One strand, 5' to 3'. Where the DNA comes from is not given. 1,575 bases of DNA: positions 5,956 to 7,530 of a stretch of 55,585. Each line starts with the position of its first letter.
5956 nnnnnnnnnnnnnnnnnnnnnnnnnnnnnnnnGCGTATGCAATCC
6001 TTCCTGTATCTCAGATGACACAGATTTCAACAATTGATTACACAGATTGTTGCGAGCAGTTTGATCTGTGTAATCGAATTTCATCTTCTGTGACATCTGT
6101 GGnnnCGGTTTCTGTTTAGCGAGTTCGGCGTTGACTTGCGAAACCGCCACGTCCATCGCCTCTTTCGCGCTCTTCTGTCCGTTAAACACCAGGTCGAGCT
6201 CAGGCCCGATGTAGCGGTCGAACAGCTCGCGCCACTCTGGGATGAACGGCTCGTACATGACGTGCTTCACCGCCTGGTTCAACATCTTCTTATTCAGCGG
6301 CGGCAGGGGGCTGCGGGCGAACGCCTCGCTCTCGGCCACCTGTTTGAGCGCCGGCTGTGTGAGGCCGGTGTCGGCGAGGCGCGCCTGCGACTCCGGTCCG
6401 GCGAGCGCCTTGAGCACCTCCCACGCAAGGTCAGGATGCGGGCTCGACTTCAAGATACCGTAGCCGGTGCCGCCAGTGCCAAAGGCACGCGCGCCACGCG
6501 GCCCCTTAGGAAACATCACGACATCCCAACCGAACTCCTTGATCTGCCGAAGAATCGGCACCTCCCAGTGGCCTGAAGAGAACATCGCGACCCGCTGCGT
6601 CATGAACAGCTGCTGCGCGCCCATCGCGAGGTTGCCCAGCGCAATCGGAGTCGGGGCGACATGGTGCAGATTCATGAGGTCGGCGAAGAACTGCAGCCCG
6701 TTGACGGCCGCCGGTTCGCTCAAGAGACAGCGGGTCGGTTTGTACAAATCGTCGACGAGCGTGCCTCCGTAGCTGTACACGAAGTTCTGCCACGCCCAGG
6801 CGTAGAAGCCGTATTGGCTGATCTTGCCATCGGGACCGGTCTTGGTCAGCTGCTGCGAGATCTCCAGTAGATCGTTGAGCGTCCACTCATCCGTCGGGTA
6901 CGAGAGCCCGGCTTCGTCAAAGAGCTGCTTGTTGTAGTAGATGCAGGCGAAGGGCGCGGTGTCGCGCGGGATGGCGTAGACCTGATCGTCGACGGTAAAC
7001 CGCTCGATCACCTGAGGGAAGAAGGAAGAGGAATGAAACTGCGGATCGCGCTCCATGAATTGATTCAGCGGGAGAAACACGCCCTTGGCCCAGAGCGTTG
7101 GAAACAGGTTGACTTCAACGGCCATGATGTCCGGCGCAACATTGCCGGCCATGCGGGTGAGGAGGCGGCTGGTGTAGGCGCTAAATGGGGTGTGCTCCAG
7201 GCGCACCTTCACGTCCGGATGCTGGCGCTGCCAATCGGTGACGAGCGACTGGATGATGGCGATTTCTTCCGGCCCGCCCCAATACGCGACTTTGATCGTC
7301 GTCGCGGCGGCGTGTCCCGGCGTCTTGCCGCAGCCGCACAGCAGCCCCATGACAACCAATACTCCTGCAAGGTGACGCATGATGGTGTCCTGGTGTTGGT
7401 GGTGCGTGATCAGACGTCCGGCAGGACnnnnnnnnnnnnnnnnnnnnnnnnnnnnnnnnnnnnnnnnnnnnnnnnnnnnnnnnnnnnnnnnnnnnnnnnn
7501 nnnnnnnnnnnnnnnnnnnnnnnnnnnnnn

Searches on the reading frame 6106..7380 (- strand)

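Call 25: search_protein_families(library=pfam, proteins=[window:6106-7380:-], max_evalue=0.001)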
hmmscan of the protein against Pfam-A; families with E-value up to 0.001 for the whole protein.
window:6106-7380:- (425 aa): 2 families
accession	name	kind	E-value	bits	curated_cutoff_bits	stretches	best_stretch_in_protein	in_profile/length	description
PF01547.30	SBP_bac_1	-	1.2e-42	147.5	26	1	39-333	4-307/307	Bacterial extracellular solute-binding protein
PF13416.11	SBP_bac_8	-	1.3e-28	101.1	27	1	46-358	2-275/279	Bacterial extracellular solute-binding protein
